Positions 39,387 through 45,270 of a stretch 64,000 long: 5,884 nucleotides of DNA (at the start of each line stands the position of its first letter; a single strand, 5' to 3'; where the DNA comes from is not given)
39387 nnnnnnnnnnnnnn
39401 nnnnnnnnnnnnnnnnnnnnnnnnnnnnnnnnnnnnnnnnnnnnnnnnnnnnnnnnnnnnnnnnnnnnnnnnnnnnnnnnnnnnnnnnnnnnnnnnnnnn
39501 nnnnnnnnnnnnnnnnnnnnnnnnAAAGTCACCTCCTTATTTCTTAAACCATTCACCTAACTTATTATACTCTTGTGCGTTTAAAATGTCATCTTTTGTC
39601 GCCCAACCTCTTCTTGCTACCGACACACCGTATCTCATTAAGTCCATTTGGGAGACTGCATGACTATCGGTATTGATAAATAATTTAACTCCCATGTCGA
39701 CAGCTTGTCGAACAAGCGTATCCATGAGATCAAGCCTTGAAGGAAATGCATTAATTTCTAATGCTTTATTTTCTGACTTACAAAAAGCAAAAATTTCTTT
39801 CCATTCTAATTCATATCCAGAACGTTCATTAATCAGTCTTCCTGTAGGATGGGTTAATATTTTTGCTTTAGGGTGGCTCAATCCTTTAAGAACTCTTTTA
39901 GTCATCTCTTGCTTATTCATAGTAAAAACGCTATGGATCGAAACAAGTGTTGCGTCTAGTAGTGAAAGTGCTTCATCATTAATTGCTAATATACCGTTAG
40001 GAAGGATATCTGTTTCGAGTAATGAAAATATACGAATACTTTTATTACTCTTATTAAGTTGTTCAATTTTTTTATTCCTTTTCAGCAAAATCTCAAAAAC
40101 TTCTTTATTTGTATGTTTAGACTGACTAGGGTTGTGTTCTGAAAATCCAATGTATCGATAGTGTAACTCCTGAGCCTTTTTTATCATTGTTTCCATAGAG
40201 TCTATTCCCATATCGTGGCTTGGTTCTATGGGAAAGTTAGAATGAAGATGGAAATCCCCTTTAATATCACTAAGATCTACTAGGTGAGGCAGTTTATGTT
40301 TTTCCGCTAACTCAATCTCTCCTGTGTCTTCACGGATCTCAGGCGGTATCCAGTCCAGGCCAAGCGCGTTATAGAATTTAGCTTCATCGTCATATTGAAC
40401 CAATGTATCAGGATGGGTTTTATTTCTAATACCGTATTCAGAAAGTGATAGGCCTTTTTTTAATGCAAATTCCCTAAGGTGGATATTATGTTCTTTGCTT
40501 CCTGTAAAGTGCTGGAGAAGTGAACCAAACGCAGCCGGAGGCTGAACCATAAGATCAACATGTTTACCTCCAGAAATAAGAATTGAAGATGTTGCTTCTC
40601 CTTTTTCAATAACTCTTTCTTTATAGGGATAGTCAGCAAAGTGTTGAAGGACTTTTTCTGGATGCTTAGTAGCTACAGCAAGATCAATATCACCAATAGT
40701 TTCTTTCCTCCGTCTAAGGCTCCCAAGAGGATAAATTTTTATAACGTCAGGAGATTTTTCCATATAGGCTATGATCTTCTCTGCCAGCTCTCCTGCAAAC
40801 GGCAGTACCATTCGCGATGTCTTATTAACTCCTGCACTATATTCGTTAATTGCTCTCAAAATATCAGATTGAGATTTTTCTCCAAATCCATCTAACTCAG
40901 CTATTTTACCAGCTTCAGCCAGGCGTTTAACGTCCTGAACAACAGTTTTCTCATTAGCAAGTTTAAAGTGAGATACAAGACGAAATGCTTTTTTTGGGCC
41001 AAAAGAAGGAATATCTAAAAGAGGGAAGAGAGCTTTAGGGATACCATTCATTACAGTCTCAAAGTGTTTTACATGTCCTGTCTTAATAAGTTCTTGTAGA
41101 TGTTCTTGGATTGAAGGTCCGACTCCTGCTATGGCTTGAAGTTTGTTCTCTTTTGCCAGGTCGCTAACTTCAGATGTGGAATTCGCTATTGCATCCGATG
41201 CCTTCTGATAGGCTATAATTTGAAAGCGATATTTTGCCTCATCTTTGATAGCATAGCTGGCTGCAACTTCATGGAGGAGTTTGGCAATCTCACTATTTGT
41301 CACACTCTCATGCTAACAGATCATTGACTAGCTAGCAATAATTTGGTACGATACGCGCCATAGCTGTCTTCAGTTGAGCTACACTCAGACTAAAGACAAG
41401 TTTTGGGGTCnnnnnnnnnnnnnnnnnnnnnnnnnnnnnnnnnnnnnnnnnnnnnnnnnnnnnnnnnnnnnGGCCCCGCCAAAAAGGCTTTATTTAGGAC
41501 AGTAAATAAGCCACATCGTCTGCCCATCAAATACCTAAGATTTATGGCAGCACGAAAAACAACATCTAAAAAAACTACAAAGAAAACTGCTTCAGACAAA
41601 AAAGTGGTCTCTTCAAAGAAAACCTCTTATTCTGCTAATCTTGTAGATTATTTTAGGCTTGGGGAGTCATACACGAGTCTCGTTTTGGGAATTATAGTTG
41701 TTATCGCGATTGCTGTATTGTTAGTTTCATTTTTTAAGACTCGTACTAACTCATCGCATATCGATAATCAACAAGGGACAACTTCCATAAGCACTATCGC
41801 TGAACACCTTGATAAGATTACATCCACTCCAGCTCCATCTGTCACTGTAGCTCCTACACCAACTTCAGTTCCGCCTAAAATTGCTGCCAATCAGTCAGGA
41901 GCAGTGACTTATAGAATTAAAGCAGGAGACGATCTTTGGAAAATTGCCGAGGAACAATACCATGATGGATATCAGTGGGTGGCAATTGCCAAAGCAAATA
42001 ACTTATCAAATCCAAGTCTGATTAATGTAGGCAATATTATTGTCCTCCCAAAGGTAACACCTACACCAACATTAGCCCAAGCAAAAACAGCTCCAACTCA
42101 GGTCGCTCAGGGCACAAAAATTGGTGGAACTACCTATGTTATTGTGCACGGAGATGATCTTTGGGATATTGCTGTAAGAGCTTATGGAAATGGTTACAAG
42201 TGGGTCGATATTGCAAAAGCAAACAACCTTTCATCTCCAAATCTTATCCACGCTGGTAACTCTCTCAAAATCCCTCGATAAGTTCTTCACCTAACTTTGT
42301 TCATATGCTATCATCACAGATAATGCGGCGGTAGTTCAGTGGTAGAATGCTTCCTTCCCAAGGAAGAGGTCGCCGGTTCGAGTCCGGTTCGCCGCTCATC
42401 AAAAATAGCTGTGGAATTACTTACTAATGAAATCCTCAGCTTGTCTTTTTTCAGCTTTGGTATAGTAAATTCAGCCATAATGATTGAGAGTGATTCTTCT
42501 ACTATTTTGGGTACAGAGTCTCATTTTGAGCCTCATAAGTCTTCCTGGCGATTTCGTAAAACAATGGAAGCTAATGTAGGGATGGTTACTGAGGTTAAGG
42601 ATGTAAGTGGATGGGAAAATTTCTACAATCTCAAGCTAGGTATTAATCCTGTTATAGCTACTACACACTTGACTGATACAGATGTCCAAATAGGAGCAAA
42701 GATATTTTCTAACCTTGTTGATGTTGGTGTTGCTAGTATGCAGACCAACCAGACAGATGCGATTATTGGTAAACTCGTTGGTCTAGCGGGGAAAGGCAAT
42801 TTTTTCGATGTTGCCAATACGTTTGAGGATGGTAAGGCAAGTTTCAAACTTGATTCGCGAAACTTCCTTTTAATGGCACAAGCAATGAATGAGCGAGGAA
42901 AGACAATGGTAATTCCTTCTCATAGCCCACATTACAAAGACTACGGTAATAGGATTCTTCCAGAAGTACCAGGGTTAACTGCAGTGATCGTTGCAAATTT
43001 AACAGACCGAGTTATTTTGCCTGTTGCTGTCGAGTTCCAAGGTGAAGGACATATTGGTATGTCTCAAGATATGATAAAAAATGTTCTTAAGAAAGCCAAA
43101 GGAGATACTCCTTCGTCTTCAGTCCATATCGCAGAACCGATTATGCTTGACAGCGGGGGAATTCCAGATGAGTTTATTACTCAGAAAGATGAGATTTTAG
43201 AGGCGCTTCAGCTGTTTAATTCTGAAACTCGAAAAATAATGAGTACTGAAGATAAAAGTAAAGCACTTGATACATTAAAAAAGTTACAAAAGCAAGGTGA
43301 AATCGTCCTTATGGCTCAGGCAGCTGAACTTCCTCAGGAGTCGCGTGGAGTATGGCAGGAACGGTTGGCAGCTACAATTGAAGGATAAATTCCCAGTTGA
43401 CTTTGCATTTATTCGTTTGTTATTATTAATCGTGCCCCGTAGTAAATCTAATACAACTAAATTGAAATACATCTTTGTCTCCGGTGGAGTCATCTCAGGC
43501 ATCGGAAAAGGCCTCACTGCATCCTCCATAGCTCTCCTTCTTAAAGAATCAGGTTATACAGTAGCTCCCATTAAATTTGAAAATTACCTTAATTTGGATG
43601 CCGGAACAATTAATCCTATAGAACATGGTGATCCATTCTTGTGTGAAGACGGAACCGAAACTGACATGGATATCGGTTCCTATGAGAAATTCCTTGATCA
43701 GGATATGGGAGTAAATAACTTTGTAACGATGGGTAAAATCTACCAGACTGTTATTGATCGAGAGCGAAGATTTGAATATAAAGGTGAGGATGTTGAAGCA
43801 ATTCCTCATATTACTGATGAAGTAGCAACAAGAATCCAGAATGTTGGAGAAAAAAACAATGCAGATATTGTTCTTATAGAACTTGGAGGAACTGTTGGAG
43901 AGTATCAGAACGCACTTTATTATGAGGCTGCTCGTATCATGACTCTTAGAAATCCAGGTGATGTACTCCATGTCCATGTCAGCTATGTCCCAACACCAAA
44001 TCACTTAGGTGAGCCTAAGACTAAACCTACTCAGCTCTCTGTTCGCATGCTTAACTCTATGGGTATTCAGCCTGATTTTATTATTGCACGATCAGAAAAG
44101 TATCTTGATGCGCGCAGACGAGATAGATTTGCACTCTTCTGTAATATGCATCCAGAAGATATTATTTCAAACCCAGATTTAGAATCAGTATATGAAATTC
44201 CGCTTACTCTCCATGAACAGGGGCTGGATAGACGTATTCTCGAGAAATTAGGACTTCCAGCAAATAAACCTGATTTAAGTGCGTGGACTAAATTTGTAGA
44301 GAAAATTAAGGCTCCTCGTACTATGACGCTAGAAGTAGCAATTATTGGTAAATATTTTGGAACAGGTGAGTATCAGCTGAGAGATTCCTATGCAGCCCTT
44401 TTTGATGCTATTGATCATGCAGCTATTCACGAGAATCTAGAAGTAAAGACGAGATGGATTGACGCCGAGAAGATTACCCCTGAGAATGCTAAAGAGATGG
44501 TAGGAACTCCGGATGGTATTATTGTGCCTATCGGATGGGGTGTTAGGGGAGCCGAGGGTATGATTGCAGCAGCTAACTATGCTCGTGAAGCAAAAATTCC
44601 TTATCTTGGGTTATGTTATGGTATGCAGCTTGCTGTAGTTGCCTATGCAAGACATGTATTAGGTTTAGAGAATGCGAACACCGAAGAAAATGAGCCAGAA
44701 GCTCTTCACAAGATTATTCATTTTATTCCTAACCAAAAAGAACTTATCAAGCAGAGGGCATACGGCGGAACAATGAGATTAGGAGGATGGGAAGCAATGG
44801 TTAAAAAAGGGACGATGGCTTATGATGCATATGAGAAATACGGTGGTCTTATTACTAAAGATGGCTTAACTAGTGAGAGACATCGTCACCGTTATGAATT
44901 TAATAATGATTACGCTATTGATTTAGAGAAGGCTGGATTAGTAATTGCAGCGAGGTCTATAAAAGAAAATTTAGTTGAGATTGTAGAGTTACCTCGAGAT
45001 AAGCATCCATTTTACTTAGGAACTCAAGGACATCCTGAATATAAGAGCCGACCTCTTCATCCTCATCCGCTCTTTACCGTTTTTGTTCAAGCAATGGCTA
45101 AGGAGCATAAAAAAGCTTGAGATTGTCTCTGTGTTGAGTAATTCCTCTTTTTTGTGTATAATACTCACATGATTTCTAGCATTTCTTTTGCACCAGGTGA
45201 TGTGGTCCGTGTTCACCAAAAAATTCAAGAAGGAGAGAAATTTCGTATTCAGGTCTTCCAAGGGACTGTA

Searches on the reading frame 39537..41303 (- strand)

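Call 56: search_protein_families(library=pfam, max_evalue=0.00001, proteins=[window:39537-41303:-])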
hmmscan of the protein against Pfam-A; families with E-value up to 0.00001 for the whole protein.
window:39537-41303:- (588 aa): 3 families
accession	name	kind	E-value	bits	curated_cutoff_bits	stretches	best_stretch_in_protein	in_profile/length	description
PF14791.11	DNA_pol_B_thumb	-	3.9e-22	78.3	25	1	263-325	2-63/63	DNA polymerase beta thumb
PF14716.13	HHH_8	-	7.1e-13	49.2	30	1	1-77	1-72/73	Helix-hairpin-helix domain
PF02811.25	PHP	-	7.5e-06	26.8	26.4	0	350-518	1-162/164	PHP domain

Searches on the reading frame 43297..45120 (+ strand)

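Call 56: search_protein_families(library=pfam, max_evalue=0.00001, proteins=[window:43297-45120:+])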
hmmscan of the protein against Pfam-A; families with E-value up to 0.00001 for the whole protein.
window:43297-45120:+ (607 aa): 2 families
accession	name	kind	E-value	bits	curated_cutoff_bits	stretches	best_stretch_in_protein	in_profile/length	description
PF06418.20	CTP_synth_N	-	1.1e-97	327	26.1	1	57-320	1-265/265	CTP synthase N-terminus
PF00117.34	GATase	-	2e-28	99.8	22.8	1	361-598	2-189/190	Glutamine amidotransferase class-I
